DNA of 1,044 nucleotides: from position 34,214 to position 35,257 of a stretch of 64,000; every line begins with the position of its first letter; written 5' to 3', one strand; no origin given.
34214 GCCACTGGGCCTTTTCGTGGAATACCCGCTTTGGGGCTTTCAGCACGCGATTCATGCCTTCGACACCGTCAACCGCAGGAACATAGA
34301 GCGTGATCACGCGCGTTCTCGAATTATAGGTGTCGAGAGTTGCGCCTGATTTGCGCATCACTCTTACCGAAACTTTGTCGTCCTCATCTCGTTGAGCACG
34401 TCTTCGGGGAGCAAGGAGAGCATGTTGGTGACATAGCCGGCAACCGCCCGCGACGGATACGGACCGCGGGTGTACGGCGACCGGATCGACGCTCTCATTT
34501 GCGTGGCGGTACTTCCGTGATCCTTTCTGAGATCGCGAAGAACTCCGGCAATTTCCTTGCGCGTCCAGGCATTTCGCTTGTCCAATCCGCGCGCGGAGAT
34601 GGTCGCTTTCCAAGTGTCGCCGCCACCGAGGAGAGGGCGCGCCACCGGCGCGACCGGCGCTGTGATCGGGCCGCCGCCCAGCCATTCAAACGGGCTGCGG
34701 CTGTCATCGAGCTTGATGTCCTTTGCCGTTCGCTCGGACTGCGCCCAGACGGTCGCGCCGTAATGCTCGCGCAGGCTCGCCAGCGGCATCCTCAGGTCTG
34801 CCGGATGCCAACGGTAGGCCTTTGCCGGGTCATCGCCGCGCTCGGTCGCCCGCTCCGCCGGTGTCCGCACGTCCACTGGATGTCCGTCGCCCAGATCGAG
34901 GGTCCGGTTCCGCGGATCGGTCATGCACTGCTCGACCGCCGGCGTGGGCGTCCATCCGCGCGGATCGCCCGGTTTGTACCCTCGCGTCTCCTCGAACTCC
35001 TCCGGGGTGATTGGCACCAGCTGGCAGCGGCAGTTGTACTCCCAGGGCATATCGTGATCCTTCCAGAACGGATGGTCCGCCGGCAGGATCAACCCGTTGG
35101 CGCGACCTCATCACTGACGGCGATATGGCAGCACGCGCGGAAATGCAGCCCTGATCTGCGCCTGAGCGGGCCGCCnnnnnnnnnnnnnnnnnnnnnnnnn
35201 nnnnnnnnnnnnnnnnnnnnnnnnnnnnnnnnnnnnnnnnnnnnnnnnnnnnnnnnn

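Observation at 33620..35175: Compositionally foreign low-GC islet spliced onto the 3' end of the heme biosynthesis operon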

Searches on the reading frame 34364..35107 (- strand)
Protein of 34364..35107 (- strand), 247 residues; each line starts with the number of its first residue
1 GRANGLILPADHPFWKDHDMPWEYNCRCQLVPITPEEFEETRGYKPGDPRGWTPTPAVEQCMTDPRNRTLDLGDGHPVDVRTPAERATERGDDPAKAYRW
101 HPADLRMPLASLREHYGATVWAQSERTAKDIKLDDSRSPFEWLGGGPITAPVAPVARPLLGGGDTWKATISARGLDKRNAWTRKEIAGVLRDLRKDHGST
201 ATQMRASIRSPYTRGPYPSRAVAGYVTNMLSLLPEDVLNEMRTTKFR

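Call 4: search_protein_families(library=pfam, proteins=[window:34364-35092:-], max_evalue=1)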
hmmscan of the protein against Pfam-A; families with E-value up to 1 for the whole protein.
window:34364-35092:- (242 aa): 0 families

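Call 6: search_protein_families(library=phrogs, proteins=[window:34364-35107:-], max_evalue=1)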
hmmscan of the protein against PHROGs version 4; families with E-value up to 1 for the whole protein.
window:34364-35107:- (247 aa): 6 families
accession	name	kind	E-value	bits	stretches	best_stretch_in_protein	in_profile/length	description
phrog_220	-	head and packaging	1.7e-07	30.7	1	3-46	1035-1077/1338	minor head protein and DNA pilot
phrog_28631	-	unknown function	0.00041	20.1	1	6-37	167-198/550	-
phrog_19194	-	unknown function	0.00092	19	1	4-41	171-208/438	-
phrog_23416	-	unknown function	0.005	16.8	1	4-34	148-178/459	-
phrog_35074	-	unknown function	0.02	13.8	1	5-32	603-630/890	-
phrog_324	-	head and packaging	0.16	11.9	1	11-43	291-327/624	head morphogenesis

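Call 7: find_homologous_proteins(query=window:34364-35107:-)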
Query window:34364-35107:- (247 aa): 1 proteins with E <= 0.001 among 849 candidates.
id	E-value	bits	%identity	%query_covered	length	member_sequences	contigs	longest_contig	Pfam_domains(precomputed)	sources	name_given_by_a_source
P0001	9.7e-154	529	100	92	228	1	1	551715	-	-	-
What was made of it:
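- A gene caller predicted it (P0001, call 7).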

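Call 10: find_encoding_contigs(protein=P0001, flank=10000, max_places=6)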
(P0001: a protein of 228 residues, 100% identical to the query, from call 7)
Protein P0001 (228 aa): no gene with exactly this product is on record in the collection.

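Call 21: search_dna_similar(query=window:34364-35107:-, collection=phages, mode=protein, max_evalue=1, max_rows=25)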
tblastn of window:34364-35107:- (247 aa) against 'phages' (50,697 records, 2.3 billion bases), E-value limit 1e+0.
Records with a match: 26; places in all: 26; records where one place covers at least 80% of the query: 0.
Best place of each record, by identity: <60% 26.
By first word of the organism name: Bacteriophage 9; Flavobacterium 6; Rhodobacter 2; Rhodovulum 2; Ochrobactrum 2; Alteromonadaceae 1; Stx1a-converting 1; Psychrobacter 1; Stenotrophomonas 1; Stx2c-converting 1.
By host as written in the record: - 4; Helicobacter heilmannii 3; Rhodobacter sp. E32 2; Rhodovulum sp. P122A 2; Ochrobactrum anthropi 2; Helicobacter sp. 12S02232-10 genome 1; Helicobacter trogontum 1; Helicobacter trogontum ATCC 700114 genome 1; and 10 more.
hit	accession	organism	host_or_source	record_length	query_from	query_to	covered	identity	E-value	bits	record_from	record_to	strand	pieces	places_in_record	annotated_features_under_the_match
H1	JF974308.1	Rhodobacter phage RC1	Rhodobacter sp. E32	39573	4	49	19%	43.5%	1e-1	39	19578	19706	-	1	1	hypothetical protein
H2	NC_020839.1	Rhodobacter phage RC1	Rhodobacter sp. E32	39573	4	49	19%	43.5%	1e-1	39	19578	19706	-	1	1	minor head protein and DNA pilot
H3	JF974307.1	Rhodovulum phage RS1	Rhodovulum sp. P122A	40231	4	49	19%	43.5%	1e-1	39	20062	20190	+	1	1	hypothetical protein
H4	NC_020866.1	Rhodovulum phage RS1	Rhodovulum sp. P122A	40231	4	49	19%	43.5%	1e-1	39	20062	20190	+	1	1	minor head protein and DNA pilot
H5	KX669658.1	Ochrobactrum phage POA1180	Ochrobactrum anthropi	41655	5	48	18%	43.2%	6e-3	44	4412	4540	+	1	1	head morphogenesis protein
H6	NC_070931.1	Ochrobactrum phage POA1180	Ochrobactrum anthropi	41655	5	48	18%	43.2%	6e-3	44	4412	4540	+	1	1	head morphogenesis protein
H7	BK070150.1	Bacteriophage sp.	Helicobacter sp. 12S02232-10 genome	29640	4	53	20%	36.0%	1e-1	40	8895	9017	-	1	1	hypothetical protein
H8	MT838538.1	Bacteriophage sp.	human fecal samples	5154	4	56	21%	34.0%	1e-1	39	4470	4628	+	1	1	record has no annotation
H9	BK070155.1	Bacteriophage sp.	Helicobacter trogontum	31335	1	46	19%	37.0%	4e-1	38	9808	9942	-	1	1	hypothetical protein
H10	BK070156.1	Bacteriophage sp.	Helicobacter trogontum ATCC 700114 ...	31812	1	46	19%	37.0%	4e-1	38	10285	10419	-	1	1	hypothetical protein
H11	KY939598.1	Alteromonadaceae phage B23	Alteromonadaceae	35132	5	51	19%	36.2%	1e-2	42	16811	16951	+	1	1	F protein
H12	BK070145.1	Bacteriophage sp.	Helicobacter enhydrae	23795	4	55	21%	32.7%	4e-2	41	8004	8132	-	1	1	hypothetical protein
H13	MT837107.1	Bacteriophage sp.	human fecal samples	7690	5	35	13%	48.6%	4e-1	38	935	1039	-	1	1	record has no annotation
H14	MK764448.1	Flavobacterium phage FPSV-S27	Flavobacterium psychrophilum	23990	4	41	15%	39.5%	1e-1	40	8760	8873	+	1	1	hypothetical protein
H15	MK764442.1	Flavobacterium phage FPSV-S1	Flavobacterium psychrophilum F026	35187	4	41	15%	39.5%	1e-1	40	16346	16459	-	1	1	hypothetical protein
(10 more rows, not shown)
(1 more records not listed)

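Call 28: search_solved_structures(query=window:34364-35107:-, max_evalue=10)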
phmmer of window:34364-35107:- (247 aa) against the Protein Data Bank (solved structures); distinct sequences matched with E-value up to 10: 0.

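Call 30: search_protein_families(library=padloc, proteins=[window:34364-35107:-], max_evalue=1)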
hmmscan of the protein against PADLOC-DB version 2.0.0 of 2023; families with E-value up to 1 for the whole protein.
window:34364-35107:- (247 aa): 0 families

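Call 31: search_protein_families(library=ncbifam, proteins=[window:34364-35107:-], max_evalue=1)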
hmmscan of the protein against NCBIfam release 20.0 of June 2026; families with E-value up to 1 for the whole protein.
window:34364-35107:- (247 aa): 1 family
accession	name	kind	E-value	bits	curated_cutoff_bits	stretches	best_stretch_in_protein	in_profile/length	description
TIGR01641.1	phageSPP1_gp7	domain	0.02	15.2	39.65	1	3-33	78-108/109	minor capsid protein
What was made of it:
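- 34364..35107 (-): ORF1, which is MuF relic segment A. It holds the last ~27 residues of the Phage_Mu_F domain (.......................) plus the conserved middle region, matching residues 142-380 of the 527-aa relative P0003. TIGR01641 positions 78-108 of 109 (call 31).
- On Phage_Mu_F / SPP1 gp7 minor head protein family (PF04233, TIGR01641): TIGR01641 gives 15.2 bits against a cut-off of 39.65, covering profile positions 78-108 of 109 only (call 31).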

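Call 32: find_related_loci(query=window:34364-35107:-, collection=viral_contigs, flank=5000)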
Query window:34364-35107:- (247 aa) in viral_contigs; peptide patterns used: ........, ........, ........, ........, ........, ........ (x = any residue, [..] = any of these).
9 stretches matched a pattern, but none encodes a relative of the query by tblastn (E <= 1e-3).

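Call 37: search_protein_representatives(protein=window:34364-35107:-)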
Query: 247 residues. Proteins with E-value up to 0.001 (for the whole library): 415; up to 1e-10: 194; up to 1e-30: 7. The best 150 are listed.
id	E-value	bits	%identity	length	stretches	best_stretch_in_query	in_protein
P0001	3.1e-154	528.8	100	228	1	20-247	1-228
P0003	1.9e-89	316.4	55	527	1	4-243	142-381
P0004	6.9e-40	153.9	48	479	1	4-169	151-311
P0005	1.3e-38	149.7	52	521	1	4-158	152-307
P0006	1.0e-34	137.0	45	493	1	4-153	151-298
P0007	2.4e-32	129.2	36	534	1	4-239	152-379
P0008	6.6e-31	124.5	51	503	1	3-129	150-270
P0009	1.4e-30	123.4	33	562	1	3-237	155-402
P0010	1.3e-29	120.2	44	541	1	3-162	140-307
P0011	1.6e-29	120.0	34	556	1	3-239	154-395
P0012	2.5e-28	116.1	45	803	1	4-152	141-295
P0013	2.6e-28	116.0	33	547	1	4-240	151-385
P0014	3.5e-27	112.3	29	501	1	4-239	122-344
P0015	5.1e-27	111.7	32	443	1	3-242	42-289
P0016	1.9e-26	109.9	43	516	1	2-169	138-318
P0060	1.2e-17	81.0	38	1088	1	3-154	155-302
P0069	1.1e-16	77.9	48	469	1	3-118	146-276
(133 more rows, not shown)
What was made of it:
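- ORF1 is therefore an internal fragment (call 37).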

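Call 43: find_homologous_proteins(query=A1, max_evalue=1e-10)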
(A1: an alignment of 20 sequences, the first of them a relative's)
Query A1 (20 sequences) (527 aa, profile of the alignment): 71 proteins with E <= 1e-10 among 8000 candidates.
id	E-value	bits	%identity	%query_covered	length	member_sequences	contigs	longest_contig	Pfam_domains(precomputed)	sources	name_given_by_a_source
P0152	9.6e-207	706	47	99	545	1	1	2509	PF04233.20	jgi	-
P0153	7.2e-197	674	35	99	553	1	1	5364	PF04233.20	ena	-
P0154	1.9e-196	673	36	99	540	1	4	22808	PF04233.20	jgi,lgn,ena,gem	-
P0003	2.1e-189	649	100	100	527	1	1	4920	PF04233.20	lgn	-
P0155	4.2e-159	549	34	99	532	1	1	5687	PF04233.20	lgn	-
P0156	2.0e-140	488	44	53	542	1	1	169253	PF04233.20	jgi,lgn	-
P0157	2.5e-138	481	43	55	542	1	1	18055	PF04233.20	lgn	-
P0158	2.2e-134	468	44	53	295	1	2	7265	PF04233.20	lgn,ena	-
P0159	5.8e-126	440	41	53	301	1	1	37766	PF04233.20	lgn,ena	-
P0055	2.1e-124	435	40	69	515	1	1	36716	PF04233.20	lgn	-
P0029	1.4e-122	429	48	53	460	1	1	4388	PF04233.20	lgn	-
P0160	3.3e-122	427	44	54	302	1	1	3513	PF04233.20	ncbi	-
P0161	8.7e-121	423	42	53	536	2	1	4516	PF04233.20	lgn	-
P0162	1.4e-120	422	42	66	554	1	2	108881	PF00454.34,PF04233.20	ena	-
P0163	5.6e-119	417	42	53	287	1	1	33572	PF04233.20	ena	-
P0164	3.0e-118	414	41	54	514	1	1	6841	PF04233.20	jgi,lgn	jgi:SPP1 gp7 family putative phage head morphogenesis protein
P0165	4.2e-117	411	38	53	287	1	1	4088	PF04233.20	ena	-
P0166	2.3e-116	408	54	54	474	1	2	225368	PF03496.21,PF04233.20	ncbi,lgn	-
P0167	5.8e-116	407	48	52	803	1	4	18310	PF03496.21,PF04233.20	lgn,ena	-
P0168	5.9e-116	407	40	53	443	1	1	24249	PF04233.20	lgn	-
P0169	8.8e-116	406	38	53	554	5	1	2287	PF04233.20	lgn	-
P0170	1.4e-115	406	42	52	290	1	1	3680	PF04233.20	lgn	-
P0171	2.8e-115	405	44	54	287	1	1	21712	PF04233.20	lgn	-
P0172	1.2e-113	399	40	55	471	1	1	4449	PF04233.20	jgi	jgi:SPP1 gp7 family putative phage head morphogenesis protein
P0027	4.9e-113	397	44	51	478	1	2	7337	PF04233.20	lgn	-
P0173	3.2e-112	395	40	54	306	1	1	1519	PF04233.20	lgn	-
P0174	2.3e-111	392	43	54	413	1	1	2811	PF04233.20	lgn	-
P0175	2.4e-111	392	41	53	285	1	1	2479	PF04233.20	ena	-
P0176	3.9e-111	391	44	53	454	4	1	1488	PF04233.20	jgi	-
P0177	9.7e-111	390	40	54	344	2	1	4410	PF04233.20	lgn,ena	-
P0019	5.1e-110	387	44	52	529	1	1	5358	PF04233.20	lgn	-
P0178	2.0e-109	385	39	54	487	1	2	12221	PF04233.20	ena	-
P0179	8.5e-109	383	37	52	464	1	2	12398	PF04233.20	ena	-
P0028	1.3e-108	383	40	58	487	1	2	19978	PF04233.20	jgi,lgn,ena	-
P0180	9.4e-108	380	42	53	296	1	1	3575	PF04233.20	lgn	-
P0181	1.2e-107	379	41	54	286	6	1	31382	PF04233.20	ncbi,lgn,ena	-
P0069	1.3e-107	379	34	82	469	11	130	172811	PF04233.20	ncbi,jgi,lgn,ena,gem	-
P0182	1.7e-106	376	43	56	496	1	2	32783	PF04233.20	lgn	-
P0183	3.6e-104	368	38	53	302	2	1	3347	PF04233.20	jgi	-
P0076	4.6e-104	368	49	53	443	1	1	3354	PF03496.21,PF04233.20,PF01129.25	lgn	-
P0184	6.7e-103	364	44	53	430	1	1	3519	PF04233.20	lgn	-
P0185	1.3e-102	363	58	54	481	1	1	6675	PF04233.20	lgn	-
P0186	2.5e-102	362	42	53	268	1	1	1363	PF04233.20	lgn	-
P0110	7.1e-102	360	36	53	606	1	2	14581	PF04233.20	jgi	jgi:SPP1 gp7 family putative phage head morphogenesis protein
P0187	9.9e-101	357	38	52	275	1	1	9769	PF04233.20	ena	-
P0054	1.6e-100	356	44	55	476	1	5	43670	PF04233.20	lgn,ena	-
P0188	2.4e-100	355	36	79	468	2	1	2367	PF04233.20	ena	-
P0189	1.1e-99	353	44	52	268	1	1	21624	PF04233.20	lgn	-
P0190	1.4e-99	353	41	53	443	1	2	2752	PF04233.20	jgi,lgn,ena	-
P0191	1.2e-96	343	41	52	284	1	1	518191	PF04233.20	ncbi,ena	-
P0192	4.2e-96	341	42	53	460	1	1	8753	PF04233.20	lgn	-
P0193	4.4e-95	338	38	64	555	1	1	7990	PF04233.20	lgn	-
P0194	1.3e-94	336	46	52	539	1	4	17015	PF00454.34,PF04233.20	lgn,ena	-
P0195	3.1e-94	335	42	52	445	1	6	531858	PF04233.20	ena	-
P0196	5.6e-94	334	46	52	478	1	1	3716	PF15644.13,PF04233.20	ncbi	-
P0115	8.5e-94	334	46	54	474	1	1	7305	PF04233.20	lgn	-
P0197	1.3e-93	333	47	52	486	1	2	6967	PF15644.13,PF04233.20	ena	-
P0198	1.6e-93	333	42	47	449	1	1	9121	PF04233.20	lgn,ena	-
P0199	2.4e-92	329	37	52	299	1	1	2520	PF04233.20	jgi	-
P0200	1.0e-91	327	45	55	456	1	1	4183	PF04233.20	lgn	-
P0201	1.4e-91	326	40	49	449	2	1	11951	PF04233.20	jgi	-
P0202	2.9e-86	309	38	54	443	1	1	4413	PF18810.7,PF04233.20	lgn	-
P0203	6.1e-86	308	38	52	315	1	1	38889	PF04233.20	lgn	-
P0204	6.1e-84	301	35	52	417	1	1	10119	PF04233.20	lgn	-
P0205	6.3e-75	271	41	32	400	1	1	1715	PF04233.20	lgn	-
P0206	7.9e-73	265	41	31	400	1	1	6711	PF04233.20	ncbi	-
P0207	8.6e-68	248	36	52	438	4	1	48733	PF04233.20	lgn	-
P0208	1.5e-67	247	43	31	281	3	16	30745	PF04233.20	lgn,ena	-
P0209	3.9e-63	233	36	51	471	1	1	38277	PF04233.20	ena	-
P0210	6.6e-58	215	38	37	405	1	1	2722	PF04233.20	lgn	-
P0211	1.2e-17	82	35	28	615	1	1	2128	PF06074.19,PF04233.20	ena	-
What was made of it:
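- On Phage_Mu_F / SPP1 gp7 minor head protein family (PF04233, TIGR01641): 194 relatives at E <= 1e-10, all of those examined carrying PF04233 (calls 37, 43).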

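Call 44: find_related_loci(query=A1, collection=viral_contigs, flank=10000)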
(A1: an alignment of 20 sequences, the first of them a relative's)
Query A1 (527 aa) in viral_contigs; peptide patterns used: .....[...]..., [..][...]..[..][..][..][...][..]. (x = any residue, [..] = any of these).
127 stretches matched a pattern; 112 encode a relative of the query (tblastn E <= 1e-3); the best 80 are kept; 80 distinct loci.
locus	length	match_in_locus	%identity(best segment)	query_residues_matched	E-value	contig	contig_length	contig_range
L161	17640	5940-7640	34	1-524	1e-93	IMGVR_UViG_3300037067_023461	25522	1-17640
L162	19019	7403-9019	35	1-526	5e-91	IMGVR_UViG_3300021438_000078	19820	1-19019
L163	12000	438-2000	35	2-520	6e-88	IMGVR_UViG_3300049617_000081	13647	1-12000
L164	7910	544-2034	32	3-497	1e-77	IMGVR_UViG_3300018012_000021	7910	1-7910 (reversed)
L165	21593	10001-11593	32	1-520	3e-77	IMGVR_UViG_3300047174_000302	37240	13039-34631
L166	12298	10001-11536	33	3-508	1e-76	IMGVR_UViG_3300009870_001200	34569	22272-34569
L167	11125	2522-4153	33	3-515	3e-75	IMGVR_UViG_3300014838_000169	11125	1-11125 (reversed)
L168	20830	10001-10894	47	1-287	1e-76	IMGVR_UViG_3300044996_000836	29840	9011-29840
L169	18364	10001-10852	44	4-286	1e-69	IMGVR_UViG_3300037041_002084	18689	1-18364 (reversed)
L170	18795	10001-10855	42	4-287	1e-69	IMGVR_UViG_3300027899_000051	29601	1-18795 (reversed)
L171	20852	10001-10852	41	1-284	2e-69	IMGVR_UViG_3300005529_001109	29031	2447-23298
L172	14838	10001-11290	34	2-431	6e-69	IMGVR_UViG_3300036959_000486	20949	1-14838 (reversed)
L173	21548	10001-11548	33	4-523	2e-74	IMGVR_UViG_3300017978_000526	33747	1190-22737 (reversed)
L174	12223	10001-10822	42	2-284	9e-69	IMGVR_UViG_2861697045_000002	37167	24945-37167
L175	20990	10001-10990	42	9-308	3e-68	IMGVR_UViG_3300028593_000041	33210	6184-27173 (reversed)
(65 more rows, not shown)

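Call 45: search_protein_families(library=pfam, proteins=[P0003, P0007, P0009, P0004, P0005, P0012, P0060], max_evalue=0.01)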
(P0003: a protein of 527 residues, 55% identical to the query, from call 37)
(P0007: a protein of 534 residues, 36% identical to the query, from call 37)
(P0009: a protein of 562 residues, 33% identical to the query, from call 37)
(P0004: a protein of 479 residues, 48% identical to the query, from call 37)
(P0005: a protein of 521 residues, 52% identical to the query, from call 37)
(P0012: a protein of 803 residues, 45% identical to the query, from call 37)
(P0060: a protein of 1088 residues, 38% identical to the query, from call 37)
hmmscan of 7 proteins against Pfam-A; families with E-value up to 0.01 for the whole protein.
P0003 (527 aa): 1 family
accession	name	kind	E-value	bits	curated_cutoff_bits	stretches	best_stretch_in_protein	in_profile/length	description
PF04233.19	Phage_Mu_F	-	2.7e-15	57.5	29.6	1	73-168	22-111/112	Phage Mu protein F like protein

P0007 (534 aa): 1 family
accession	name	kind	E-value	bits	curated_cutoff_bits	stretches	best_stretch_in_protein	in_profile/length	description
PF04233.19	Phage_Mu_F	-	4.1e-18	66.6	29.6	1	96-178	28-111/112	Phage Mu protein F like protein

P0009 (562 aa): 1 family
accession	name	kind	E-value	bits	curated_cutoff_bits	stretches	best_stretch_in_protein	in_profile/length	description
PF04233.19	Phage_Mu_F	-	2.2e-17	64.3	29.6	1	103-182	31-111/112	Phage Mu protein F like protein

P0004 (479 aa): 1 family
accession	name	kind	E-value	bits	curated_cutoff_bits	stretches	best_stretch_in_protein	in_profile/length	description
PF04233.19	Phage_Mu_F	-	2.6e-14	54.3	29.6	1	94-177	26-111/112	Phage Mu protein F like protein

P0005 (521 aa): 2 families
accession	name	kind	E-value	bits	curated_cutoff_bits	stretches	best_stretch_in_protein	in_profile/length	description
PF04233.19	Phage_Mu_F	-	1.1e-14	55.5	29.6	1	95-177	26-110/112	Phage Mu protein F like protein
PF18796.6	LPD1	-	0.0014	19.1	27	1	453-480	5-32/78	Large polyvalent protein-associated domain 1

P0012 (803 aa): 4 families
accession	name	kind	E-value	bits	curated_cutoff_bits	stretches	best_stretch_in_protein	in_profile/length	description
PF04233.19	Phage_Mu_F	-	2.6e-18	67.2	29.6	1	59-168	7-112/112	Phage Mu protein F like protein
PF03496.20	ADPrib_exo_Tox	-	1e-08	35.2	23.4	0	718-761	144-189/196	ADP-ribosyltransferase exoenzyme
PF20613.4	HipA_2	-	2e-05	24.4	27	1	365-423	10-68/240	HipA-like kinase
PF07804.18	HipA_C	-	0.00066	19.8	30.5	1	374-420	16-62/213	HipA-like C-terminal domain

P0060 (1088 aa): 1 family
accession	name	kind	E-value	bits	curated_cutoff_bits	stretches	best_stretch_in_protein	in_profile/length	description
PF04233.19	Phage_Mu_F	-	8.5e-15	55.9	29.6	1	95-182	22-111/112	Phage Mu protein F like protein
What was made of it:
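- On Phage_Mu_F / SPP1 gp7 minor head protein family (PF04233, TIGR01641): The relatives P0003, P0007 and P0009 pass, with 57-67 bits against 29.6 (call 45).
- Closest known: Phage Mu F. Same: The relic's closest relatives carry this domain above threshold (calls 43, 45).
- The relatives carry Pfam Phage_Mu_F above threshold (57.5 bits against a cut-off of 29.6; calls 43, 45).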

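Call 50: find_encoding_contigs(protein=P0003, flank=5000, max_places=3)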
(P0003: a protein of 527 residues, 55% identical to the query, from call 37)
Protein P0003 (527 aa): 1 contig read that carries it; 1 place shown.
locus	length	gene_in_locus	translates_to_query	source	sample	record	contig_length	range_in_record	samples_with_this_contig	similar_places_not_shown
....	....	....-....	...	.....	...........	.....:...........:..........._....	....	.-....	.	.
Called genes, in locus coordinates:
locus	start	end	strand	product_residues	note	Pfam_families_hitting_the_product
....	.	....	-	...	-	?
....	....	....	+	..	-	-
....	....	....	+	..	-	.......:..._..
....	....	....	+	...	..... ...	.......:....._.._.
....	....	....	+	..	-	-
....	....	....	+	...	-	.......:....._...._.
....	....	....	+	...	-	?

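Call 51: find_encoding_contigs(protein=P0154, flank=10000, max_places=3)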
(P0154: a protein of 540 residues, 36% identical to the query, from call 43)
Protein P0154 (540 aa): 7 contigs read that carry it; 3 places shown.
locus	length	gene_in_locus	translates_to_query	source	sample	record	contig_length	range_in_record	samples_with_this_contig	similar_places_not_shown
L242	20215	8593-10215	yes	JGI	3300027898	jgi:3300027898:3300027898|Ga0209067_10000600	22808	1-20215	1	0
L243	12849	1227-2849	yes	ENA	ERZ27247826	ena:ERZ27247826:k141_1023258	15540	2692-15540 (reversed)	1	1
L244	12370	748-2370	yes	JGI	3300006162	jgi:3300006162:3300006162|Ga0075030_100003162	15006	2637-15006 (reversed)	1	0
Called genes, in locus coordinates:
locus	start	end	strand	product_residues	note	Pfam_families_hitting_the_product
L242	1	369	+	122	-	?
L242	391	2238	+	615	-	PF13518:HTH_28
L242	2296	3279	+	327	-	PF13401:AAA_22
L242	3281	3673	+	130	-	-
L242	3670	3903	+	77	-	-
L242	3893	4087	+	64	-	-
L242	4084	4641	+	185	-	PF07352:Phage_Mu_Gam, PF11629:Mst1_SARAH (faint)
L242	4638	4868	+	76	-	-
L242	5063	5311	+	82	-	-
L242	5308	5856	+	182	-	-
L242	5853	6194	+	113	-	-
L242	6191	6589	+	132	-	-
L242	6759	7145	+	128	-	-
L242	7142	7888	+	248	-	-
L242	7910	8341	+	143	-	PF22296:bAvd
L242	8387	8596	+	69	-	PF01381:HTH_3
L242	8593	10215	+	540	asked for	PF04233:Phage_Mu_F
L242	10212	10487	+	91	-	-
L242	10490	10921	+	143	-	PF05069:Phage_tail_S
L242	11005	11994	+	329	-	PF10123:Mu-like_Pro_N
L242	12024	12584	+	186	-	-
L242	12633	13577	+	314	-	PF10124:Mu-like_gpT, PF25209:Phage_capsid_4, PF10124:Mu-like_gpT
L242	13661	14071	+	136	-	PF07030:Phage_Mu_Gp36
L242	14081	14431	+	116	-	-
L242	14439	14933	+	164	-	-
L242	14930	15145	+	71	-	-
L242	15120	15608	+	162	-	-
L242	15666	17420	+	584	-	-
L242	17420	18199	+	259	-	-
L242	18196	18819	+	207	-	-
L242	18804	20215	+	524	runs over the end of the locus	-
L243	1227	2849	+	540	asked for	PF04233:Phage_Mu_F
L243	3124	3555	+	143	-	PF05069:Phage_tail_S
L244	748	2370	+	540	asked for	PF04233:Phage_Mu_F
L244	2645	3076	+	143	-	PF05069:Phage_tail_S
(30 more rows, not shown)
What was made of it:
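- Closest known: Phage Mu F. Different: In the relatives examined, MuF is preceded by small HTH genes rather than by a portal gene (calls 50, 51).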
